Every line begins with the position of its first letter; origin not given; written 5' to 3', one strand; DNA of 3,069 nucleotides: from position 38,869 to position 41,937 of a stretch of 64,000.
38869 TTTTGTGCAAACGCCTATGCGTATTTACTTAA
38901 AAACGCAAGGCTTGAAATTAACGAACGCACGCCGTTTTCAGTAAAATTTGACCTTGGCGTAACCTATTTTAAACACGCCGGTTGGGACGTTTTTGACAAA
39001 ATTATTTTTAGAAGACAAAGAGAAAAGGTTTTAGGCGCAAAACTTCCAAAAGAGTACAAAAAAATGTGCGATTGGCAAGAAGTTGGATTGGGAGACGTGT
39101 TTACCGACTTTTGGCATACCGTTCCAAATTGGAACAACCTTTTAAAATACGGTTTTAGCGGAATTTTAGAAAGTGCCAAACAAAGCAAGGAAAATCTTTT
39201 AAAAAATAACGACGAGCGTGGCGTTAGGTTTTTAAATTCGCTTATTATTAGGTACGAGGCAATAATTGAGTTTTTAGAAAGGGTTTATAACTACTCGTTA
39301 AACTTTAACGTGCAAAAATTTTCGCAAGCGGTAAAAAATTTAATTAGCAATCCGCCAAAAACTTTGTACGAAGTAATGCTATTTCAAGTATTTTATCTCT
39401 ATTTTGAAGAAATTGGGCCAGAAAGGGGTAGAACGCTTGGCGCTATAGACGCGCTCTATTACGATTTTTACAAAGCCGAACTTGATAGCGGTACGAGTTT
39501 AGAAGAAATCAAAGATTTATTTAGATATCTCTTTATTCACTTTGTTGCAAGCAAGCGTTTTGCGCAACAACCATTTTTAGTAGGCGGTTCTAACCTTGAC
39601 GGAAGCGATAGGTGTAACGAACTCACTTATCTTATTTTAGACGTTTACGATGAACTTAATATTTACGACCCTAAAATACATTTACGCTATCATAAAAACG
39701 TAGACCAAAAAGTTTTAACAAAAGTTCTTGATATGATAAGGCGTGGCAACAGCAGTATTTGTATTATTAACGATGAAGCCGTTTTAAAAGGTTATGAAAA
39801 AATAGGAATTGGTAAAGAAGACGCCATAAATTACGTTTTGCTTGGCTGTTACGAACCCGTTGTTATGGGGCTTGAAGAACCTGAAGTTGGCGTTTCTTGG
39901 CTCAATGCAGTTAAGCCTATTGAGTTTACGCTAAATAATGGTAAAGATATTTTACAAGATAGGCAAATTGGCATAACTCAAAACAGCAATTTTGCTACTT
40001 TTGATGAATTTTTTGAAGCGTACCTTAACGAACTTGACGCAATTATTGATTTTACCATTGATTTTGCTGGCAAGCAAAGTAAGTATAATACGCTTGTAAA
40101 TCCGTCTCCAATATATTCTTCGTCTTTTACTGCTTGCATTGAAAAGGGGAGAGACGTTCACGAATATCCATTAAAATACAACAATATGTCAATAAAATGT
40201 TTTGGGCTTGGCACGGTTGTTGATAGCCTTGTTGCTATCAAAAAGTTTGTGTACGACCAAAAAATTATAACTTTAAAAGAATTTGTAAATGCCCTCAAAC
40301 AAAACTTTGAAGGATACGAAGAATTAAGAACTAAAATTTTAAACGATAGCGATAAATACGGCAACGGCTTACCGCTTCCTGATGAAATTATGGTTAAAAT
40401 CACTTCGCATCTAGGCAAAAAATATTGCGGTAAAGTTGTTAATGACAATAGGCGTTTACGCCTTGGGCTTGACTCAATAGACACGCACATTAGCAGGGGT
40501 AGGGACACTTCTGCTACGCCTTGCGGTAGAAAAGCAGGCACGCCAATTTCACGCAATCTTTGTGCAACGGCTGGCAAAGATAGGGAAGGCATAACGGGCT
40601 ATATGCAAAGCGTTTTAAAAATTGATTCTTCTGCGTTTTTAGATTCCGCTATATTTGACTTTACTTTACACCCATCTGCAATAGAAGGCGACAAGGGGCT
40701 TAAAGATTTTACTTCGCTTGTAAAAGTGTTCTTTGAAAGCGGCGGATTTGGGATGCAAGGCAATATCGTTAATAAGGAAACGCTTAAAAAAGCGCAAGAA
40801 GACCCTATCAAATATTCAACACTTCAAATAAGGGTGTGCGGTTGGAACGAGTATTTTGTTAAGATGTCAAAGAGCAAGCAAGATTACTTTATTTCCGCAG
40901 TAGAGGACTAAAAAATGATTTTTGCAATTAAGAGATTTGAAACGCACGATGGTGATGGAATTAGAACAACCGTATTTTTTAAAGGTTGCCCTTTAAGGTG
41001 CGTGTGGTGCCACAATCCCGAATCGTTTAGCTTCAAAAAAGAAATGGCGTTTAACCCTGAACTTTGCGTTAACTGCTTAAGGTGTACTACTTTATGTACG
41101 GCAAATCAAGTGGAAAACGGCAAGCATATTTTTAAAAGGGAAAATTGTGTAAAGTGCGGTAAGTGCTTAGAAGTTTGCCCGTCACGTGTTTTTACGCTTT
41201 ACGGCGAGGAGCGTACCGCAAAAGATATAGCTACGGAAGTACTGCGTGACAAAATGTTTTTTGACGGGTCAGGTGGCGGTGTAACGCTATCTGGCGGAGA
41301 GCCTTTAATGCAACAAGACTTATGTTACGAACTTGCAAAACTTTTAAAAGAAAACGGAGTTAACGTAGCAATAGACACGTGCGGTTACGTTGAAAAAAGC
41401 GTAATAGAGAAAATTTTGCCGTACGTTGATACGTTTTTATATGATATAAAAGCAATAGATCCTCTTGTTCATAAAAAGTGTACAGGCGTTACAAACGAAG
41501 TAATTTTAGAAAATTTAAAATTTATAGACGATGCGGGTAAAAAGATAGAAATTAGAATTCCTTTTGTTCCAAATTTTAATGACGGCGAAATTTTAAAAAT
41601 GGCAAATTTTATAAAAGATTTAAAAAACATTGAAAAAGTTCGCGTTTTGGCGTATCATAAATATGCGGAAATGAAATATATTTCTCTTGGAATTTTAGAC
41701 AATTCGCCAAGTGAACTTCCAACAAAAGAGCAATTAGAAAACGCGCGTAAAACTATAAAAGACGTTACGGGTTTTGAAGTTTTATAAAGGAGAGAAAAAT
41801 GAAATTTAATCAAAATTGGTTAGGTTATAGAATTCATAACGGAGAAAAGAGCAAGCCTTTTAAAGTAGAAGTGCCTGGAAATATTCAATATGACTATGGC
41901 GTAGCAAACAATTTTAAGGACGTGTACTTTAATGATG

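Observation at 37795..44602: Uncharacterised short glycyl radical enzyme with activase embedded in a glycan-utilisation locus (AraC, GRE, GRE-AE, GH2, SGNH)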

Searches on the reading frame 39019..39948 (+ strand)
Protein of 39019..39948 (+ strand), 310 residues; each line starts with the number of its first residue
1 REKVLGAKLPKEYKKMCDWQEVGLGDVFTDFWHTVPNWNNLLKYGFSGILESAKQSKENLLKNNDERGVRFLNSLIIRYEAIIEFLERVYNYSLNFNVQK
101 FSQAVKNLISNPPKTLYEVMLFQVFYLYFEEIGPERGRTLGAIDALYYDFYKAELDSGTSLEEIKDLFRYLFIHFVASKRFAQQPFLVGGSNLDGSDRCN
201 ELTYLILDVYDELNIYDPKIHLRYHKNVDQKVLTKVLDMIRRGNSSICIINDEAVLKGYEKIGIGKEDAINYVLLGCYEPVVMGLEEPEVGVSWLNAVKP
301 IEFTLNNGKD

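Call 63: search_solved_structures(query=window:39019-39948:+, show_alignments=5, max_evalue=1e-10)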
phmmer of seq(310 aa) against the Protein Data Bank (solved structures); distinct sequences matched with E-value up to 1e-10: 28.
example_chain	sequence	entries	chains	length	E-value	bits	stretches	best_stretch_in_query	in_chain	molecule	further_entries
5a0z_A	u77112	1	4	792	6.7e-22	81.5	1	100-309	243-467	CHOLINE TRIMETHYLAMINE LYASE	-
5a0u_A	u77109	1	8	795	6.7e-22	81.5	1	100-309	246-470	CHOLINE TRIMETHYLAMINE LYASE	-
9f3w_A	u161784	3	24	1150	1.4e-21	80.4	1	100-309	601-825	Choline trimethylamine-lyase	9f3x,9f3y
2f3o_A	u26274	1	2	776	6.6e-21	78.2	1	77-310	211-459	pyruvate formate-lyase 2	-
9ht9_A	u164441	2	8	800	8.6e-21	77.9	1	96-287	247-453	Choline trimethylamine-lyase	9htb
9r0v_A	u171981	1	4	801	8.6e-21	77.8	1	96-287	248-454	Choline trimethylamine-lyase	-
5faw_A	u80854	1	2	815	8.9e-21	77.8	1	96-287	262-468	Choline trimethylamine-lyase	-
6vue_A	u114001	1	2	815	9e-21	77.8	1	96-287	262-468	Choline trimethylamine-lyase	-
5fay_A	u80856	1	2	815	9.1e-21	77.8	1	96-287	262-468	Choline trimethylamine-lyase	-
5fau_A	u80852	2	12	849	9.8e-21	77.7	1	96-287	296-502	Choline trimethylamine-lyase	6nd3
5fav_A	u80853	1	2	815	2.3e-20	76.4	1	96-286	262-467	Choline trimethylamine-lyase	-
5kdp_A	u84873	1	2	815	6e-20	75.1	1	96-286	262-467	Choline trimethylamine-lyase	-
9rco_A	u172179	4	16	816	6.5e-19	71.7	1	184-309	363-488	Glycyl radical protein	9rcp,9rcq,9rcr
1r8w_A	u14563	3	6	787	1.5e-17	67.2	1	27-310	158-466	glycerol dehydratase | B12-independent glycerol dehydratase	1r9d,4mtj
7kq3_A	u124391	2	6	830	1.5e-15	60.7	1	102-309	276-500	Isethionate sulfite-lyase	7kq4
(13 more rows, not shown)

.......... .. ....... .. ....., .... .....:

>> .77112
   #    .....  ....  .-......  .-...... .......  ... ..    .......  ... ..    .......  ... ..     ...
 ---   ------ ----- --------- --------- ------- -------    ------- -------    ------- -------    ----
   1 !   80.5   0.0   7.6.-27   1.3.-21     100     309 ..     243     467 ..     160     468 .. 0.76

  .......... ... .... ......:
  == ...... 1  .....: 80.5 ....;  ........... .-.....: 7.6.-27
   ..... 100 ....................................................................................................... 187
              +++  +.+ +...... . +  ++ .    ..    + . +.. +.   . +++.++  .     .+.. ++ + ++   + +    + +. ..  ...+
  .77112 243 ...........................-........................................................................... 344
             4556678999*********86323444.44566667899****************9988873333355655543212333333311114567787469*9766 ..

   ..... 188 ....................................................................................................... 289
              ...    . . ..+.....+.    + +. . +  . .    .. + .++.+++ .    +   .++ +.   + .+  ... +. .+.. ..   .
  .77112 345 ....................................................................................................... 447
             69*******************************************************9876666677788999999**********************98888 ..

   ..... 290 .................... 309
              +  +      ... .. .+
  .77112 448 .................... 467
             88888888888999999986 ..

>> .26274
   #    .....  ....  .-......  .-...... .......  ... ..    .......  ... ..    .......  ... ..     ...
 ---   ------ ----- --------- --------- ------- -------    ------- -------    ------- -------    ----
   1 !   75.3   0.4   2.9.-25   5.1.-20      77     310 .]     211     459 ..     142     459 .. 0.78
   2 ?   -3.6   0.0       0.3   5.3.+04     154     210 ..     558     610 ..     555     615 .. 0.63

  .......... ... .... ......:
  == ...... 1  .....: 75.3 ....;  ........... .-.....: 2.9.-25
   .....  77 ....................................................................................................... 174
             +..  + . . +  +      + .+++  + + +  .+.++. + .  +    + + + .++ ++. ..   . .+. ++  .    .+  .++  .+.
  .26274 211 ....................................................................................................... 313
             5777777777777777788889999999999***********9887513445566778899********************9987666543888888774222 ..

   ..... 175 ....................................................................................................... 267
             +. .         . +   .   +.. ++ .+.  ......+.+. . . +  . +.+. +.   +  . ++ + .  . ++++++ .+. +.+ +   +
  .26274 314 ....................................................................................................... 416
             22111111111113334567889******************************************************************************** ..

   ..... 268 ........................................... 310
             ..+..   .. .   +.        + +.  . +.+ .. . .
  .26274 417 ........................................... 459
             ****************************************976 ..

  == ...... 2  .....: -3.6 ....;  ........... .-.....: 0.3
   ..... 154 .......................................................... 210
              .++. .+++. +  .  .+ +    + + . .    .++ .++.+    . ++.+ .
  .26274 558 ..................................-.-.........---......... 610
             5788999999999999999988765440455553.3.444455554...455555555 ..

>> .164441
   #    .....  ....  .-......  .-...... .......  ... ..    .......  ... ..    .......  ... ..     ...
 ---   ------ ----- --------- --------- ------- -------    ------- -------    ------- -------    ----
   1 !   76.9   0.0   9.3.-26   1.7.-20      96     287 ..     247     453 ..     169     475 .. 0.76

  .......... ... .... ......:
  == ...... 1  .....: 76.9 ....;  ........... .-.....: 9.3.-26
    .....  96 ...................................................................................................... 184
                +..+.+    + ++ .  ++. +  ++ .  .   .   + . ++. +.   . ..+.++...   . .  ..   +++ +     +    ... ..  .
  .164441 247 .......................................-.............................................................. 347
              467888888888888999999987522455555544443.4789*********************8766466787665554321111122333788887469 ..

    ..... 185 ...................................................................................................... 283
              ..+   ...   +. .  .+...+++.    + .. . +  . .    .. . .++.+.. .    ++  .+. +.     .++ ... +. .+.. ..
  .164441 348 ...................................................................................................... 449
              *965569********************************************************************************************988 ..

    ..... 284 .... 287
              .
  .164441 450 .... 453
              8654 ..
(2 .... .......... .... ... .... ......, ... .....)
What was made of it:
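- Closest known: B12-independent glycerol dehydratase and 1,2-propanediol dehydratase. Different: R236 replaces GDH S282 / CutC T334 (call 63).
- Closest known: CutC and HypD. Same: They share the CXE motif, and F281 and F286 align with CutC F389 and F395 (call 63).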

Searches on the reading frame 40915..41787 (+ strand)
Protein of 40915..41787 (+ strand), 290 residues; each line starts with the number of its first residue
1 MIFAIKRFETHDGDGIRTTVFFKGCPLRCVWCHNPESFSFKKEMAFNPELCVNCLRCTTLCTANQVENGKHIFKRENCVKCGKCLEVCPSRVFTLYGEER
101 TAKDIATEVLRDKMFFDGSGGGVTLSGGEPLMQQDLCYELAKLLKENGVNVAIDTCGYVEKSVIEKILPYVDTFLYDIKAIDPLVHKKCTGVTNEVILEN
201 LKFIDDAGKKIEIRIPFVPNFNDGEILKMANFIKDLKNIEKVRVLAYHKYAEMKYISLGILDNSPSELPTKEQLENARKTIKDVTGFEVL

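Call 8: search_protein_families(library=pfam, proteins=[window:40915-41787:+])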
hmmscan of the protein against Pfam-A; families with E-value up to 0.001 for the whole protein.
window:40915-41787:+ (290 aa): 11 families
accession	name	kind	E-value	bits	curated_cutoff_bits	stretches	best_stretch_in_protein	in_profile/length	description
PF04055.27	Radical_SAM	-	2.2e-22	80.5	29.5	1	20-233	2-166/166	Radical SAM superfamily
PF13353.11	Fer4_12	-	1.1e-13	52.1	22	2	12-51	2-41/137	4Fe-4S single cluster domain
PF12837.12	Fer4_6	-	3.5e-09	36.6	25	1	73-92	4-23/24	4Fe-4S binding domain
PF00037.32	Fer4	-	1.9e-08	34.2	21.1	1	75-92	5-22/24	4Fe-4S binding domain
PF12838.12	Fer4_7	-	6.2e-08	33.4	27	1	77-102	1-26/52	4Fe-4S dicluster domain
PF13237.11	Fer4_10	-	3.6e-07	30.4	25.5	1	44-89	2-53/53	4Fe-4S dicluster domain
PF13484.11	Fer4_16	-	1.6e-06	29.3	30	1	77-106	1-31/66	4Fe-4S double cluster binding domain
PF12797.12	Fer4_2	-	5.9e-06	26.4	24.5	1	71-90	3-22/22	4Fe-4S binding domain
PF13187.11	Fer4_9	-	0.00026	21.4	27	1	51-91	2-50/52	4Fe-4S dicluster domain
PF14697.11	Fer4_21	-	0.00039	20.9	35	1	48-90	5-53/59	4Fe-4S dicluster domain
PF13183.11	Fer4_8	-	0.00043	21.2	27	0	76-93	3-21/68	4Fe-4S dicluster domain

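Call 9: search_protein_families(library=ncbifam, proteins=[window:40915-41787:+])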
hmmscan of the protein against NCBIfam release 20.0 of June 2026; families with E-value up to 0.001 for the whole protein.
window:40915-41787:+ (290 aa): 52 families (the best 25 are shown)
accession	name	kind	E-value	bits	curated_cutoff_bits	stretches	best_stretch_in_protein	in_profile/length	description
TIGR02494.1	PFLE_PFLC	subfamily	1.3e-97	326.7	174.35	1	2-283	1-291/293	glycyl-radical enzyme activating protein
NF043069.1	T4HPD_activ_SAM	equivalog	1.5e-95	320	425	1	1-283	3-290/299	trans-4-hydroxy-L-proline dehydratase activase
NF048010.1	SfplDhtActHpsHDes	equivalog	1.3e-84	283.5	430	1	1-264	7-280/298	(2S)-3-sulfopropanediol dehydratase activating enzyme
TIGR04395.1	cutC_activ_rSAM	equivalog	2.3e-76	257.1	360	1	2-261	7-276/309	choline TMA-lyase-activating enzyme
NF033719.1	ind_deCO2_activ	equivalog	2.4e-71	240.5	425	1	1-283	2-295/302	indoleacetate decarboxylase activase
NF048008.1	SfplDhtActHpfHKleb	equivalog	5.8e-66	222.9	500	1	2-260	2-271/308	(2S)-3-sulfopropanediol dehydratase activating enzyme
TIGR04003.1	rSAM_BssD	equivalog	8.8e-66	222.2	496.45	1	2-261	3-273/314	[benzylsuccinate synthase]-activating enzyme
NF033717.2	HPDL_rSAM_activ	equivalog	3.1e-61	207.3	420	1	1-262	5-276/311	4-hydroxyphenylacetate decarboxylase activase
NF007483.0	PRK10076.1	equivalog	1.7e-53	181.7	326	2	72-289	67-288/292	[formate-C-acetyltransferase]-activating enzyme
TIGR02493.1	PFLA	equivalog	6.3e-52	176.3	231.75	2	95-283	41-234/235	pyruvate formate-lyase-activating protein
TIGR04041.1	activase_YjjW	hypoth_equivalog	2.3e-50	171.6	250.2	1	5-255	7-246/276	YjjW family glycine radical enzyme activase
NF008356.0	PRK11145.1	equivalog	3.2e-43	147.8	375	2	96-283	47-239/246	pyruvate formate lyase 1-activating protein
TIGR02495.1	NrdG2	equivalog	4.3e-21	75.1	131.15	2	121-235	64-182/193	anaerobic ribonucleoside-triphosphate reductase activating protein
TIGR02491.1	NrdG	equivalog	1.1e-12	48.2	126.1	1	4-48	4-48/154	anaerobic ribonucleoside-triphosphate reductase activating protein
TIGR04349.1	rSAM_QueE_gams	hypoth_equivalog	2.6e-09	37.1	300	1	121-165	63-106/210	7-carboxy-7-deazaguanine synthase QueE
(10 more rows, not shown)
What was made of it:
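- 40915..41787 (+): GRE-activating radical-SAM enzyme, 290 aa, with CX3CX2C at C25-C32 and two ferredoxin-like CX2CX2CX3C motifs at residues 51 and 78. TIGR02494 at 327 bits, above its cut-off of 174 (call 9).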
